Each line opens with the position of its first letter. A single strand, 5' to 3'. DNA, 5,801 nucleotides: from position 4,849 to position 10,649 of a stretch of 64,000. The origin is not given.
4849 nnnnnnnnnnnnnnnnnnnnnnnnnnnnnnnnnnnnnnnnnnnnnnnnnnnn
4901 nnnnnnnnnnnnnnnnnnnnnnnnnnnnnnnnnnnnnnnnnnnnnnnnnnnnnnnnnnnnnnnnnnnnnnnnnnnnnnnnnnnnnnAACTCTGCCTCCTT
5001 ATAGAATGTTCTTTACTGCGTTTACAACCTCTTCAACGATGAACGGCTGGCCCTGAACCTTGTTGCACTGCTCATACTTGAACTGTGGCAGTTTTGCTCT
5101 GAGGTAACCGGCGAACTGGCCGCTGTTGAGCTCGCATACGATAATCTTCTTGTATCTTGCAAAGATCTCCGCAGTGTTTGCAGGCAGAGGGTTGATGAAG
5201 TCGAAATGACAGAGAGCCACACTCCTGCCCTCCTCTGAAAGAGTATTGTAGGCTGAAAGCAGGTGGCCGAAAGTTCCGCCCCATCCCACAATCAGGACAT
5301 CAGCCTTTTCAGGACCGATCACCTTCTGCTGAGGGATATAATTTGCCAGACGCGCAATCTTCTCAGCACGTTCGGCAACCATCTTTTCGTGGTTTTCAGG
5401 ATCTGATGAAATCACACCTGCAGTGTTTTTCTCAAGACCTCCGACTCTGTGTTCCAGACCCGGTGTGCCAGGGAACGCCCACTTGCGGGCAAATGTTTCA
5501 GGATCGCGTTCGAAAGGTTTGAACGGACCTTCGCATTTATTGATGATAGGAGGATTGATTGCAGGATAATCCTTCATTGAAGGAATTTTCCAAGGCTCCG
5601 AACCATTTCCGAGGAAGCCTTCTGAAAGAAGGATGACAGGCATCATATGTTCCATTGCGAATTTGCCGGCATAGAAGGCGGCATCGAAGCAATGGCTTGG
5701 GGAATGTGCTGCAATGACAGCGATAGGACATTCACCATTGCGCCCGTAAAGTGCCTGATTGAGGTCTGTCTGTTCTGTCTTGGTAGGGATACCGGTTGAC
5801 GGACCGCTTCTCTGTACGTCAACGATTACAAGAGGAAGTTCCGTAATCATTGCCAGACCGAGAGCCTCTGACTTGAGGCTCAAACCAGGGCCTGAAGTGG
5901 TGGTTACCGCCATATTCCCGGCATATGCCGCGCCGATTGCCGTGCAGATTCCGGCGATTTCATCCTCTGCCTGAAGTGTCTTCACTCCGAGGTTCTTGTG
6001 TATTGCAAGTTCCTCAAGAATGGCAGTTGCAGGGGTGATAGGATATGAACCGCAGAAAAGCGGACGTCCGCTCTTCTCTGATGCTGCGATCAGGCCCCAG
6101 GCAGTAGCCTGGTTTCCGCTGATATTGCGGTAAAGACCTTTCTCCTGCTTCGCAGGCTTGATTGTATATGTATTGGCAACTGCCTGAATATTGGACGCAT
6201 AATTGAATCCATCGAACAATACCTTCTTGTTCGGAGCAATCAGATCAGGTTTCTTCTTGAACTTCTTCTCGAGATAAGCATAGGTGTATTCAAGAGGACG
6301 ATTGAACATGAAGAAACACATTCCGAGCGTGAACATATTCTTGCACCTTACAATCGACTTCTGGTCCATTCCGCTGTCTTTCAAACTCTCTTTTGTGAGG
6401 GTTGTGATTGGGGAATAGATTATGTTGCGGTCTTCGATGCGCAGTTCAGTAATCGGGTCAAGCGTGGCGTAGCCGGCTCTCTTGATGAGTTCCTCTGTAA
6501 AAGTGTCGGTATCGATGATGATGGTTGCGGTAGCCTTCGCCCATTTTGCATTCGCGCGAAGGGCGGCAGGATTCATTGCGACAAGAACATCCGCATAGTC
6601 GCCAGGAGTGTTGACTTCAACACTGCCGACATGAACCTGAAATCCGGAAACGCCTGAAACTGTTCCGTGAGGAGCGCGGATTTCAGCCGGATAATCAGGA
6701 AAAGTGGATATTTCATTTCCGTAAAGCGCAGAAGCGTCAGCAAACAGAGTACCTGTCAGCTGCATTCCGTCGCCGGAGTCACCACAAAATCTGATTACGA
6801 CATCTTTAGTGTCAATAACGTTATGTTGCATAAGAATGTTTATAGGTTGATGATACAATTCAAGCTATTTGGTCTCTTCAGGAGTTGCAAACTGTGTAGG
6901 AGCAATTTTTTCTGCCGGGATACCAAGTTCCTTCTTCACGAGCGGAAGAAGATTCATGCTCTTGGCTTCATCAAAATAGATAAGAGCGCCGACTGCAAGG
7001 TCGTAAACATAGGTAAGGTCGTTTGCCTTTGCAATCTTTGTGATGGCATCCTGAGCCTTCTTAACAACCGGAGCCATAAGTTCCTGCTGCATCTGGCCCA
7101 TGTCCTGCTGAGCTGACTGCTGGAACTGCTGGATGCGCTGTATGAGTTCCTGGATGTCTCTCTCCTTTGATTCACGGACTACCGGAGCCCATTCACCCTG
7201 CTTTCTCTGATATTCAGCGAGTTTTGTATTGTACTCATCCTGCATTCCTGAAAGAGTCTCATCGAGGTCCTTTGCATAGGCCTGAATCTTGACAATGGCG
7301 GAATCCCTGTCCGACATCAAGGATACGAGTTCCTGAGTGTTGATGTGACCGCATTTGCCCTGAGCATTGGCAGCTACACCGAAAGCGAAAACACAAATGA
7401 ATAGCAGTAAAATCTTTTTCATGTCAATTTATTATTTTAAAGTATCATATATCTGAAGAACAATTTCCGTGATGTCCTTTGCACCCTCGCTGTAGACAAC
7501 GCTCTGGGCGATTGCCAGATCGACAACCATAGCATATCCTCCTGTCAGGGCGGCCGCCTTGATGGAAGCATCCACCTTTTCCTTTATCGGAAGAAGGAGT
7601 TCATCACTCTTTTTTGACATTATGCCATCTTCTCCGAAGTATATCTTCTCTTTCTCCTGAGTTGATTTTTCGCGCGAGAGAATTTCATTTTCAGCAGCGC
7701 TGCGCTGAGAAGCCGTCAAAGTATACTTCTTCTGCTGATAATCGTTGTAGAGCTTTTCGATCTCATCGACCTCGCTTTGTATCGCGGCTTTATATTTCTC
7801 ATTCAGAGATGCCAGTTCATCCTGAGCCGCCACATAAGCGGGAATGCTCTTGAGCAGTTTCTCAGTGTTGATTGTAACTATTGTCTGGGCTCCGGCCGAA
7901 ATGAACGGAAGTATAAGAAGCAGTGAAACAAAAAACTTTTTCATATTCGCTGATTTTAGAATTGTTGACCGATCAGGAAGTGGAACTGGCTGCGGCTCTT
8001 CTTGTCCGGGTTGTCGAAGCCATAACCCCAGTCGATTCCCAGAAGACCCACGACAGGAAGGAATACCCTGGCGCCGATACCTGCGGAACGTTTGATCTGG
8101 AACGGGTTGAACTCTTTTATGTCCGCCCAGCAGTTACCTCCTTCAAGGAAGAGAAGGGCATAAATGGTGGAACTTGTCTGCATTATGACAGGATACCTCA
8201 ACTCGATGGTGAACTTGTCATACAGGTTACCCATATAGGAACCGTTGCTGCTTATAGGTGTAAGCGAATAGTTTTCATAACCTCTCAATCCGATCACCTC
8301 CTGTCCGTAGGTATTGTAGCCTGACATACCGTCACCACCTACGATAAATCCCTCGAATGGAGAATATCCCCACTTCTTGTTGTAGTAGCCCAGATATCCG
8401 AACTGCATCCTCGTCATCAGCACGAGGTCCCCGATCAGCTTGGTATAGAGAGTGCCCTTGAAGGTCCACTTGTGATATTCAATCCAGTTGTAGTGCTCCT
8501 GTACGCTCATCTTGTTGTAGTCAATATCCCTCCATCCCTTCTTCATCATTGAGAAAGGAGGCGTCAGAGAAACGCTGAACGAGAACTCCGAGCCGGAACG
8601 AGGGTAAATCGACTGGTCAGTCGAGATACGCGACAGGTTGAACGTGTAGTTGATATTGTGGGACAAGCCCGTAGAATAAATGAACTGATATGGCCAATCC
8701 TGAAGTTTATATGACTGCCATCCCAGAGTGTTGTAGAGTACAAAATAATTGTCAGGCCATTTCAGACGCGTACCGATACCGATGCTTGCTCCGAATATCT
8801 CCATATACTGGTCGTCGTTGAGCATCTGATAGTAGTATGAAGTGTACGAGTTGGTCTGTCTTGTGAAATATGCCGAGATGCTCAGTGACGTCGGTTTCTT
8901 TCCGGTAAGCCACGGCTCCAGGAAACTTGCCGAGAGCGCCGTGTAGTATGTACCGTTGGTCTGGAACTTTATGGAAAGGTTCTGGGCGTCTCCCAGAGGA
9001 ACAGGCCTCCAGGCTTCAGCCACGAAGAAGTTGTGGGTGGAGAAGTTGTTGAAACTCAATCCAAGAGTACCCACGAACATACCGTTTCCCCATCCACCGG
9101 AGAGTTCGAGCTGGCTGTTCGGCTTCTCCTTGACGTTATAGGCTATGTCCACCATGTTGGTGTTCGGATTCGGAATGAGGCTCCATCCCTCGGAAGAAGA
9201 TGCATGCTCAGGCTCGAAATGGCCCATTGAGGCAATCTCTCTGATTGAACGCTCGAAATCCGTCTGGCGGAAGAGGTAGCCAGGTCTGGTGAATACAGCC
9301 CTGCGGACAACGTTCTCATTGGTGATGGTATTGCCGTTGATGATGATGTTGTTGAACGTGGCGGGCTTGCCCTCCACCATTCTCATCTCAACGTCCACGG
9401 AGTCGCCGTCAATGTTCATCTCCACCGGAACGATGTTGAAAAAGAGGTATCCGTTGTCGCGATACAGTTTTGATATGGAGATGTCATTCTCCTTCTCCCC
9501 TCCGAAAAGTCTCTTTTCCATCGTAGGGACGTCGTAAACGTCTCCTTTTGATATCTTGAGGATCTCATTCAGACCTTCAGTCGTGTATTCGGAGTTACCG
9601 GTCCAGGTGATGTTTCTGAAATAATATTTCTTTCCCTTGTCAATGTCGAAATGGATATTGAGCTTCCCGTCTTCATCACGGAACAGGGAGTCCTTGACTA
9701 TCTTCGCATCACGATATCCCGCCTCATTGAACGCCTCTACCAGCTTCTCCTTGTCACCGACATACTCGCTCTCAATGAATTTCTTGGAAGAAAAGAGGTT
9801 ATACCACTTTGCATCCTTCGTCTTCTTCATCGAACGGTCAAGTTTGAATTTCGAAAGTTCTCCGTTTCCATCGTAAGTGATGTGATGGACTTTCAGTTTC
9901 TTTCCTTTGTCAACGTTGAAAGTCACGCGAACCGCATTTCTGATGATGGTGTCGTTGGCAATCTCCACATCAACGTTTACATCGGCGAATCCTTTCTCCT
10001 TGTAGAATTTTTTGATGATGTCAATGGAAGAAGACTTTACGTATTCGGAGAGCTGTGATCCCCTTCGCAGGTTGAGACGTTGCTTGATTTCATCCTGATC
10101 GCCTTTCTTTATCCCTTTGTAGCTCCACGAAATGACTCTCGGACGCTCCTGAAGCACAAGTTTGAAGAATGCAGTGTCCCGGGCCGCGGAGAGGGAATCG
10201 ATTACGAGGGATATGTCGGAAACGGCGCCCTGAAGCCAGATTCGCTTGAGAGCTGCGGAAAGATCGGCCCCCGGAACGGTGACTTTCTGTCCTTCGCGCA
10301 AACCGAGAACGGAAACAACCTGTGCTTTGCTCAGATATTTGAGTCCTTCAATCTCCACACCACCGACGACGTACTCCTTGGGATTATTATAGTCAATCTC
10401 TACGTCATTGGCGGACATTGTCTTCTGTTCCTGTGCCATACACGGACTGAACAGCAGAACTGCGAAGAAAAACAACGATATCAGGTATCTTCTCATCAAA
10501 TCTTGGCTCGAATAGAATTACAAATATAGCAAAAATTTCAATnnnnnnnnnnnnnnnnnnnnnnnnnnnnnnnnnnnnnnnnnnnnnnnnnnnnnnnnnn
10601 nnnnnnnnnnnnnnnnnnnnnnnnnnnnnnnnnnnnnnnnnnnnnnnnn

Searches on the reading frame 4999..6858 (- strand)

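Call 88: search_protein_families(library=pfam, proteins=[window:4999-6858:-], max_evalue=0.000001)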
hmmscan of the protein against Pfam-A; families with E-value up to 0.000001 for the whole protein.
window:4999-6858:- (619 aa): 3 families
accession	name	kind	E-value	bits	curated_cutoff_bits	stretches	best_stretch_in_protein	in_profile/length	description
PF01855.24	POR_N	-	7.9e-48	163.6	27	1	266-478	8-219/231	Pyruvate flavodoxin/ferredoxin oxidoreductase, thiamine diP-bdg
PF01558.24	POR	-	2.1e-23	83.8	27.4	1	29-218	2-172/173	Pyruvate ferredoxin/flavodoxin oxidoreductase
PF02780.25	Transketolase_C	-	6.3e-07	29.8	25.9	0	517-576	8-68/124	Transketolase, C-terminal domain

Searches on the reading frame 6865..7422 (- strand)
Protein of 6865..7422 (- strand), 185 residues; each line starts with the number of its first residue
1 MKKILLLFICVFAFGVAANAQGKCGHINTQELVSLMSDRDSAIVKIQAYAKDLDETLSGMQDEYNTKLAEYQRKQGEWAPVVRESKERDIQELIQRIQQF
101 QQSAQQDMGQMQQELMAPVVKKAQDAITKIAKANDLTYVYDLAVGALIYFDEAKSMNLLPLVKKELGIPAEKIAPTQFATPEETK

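Call 88: search_protein_families(library=pfam, proteins=[window:6865-7422:-], max_evalue=0.000001)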
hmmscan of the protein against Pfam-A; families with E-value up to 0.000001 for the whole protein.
window:6865-7422:- (185 aa): 1 family
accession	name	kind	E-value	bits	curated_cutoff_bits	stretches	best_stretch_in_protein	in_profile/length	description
PF03938.19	OmpH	-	5.7e-28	98.3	32.4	1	23-166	1-141/141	Outer membrane protein (OmpH-like)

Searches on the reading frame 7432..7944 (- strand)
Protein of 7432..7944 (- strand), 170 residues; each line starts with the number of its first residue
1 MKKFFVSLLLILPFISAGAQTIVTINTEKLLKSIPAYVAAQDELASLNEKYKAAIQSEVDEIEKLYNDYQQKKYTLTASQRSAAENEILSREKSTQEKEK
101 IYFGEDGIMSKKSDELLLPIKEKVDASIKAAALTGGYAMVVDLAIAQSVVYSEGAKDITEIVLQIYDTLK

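Call 88: search_protein_families(library=pfam, proteins=[window:7432-7944:-], max_evalue=0.000001)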
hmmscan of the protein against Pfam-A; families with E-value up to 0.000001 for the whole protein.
window:7432-7944:- (170 aa): 1 family
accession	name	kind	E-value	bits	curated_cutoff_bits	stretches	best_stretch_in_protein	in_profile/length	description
PF03938.19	OmpH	-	7.3e-25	88.3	32.4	1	22-164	2-139/141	Outer membrane protein (OmpH-like)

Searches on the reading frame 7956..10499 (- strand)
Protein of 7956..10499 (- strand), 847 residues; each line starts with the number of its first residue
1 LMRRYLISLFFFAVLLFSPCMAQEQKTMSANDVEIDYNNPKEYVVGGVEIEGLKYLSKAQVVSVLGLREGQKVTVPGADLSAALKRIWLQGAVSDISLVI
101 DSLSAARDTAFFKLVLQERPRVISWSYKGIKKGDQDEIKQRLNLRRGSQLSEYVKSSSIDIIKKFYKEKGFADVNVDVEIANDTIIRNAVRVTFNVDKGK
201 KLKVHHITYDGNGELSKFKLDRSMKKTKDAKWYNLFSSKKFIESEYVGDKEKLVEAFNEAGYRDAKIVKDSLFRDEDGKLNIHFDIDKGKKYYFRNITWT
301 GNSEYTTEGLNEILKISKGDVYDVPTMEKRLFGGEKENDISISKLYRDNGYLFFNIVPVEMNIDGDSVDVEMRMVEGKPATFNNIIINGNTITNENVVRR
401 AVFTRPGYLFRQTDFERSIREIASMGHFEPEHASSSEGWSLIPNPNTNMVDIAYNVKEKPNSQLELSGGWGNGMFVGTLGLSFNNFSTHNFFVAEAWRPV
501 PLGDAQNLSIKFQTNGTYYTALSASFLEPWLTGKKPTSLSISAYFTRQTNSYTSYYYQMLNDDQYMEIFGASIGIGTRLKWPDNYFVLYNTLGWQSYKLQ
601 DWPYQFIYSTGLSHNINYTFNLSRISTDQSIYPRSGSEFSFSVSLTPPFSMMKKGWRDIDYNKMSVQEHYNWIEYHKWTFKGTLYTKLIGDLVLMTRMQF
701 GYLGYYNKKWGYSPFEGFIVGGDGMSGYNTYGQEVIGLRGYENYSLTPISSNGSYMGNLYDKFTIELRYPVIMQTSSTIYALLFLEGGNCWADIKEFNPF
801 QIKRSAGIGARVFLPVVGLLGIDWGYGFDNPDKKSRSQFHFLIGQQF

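Call 88: search_protein_families(library=pfam, proteins=[window:7956-10499:-], max_evalue=0.000001)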
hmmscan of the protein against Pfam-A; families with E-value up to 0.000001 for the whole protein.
window:7956-10499:- (847 aa): 2 families
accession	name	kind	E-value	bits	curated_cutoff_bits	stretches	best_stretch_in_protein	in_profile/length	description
PF07244.20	POTRA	-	6.6e-35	120.1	21.3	3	126-199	7-79/79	Surface antigen variable number repeat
PF01103.29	Omp85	-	4.7e-31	108.9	24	1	502-847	3-325/325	Omp85 superfamily domain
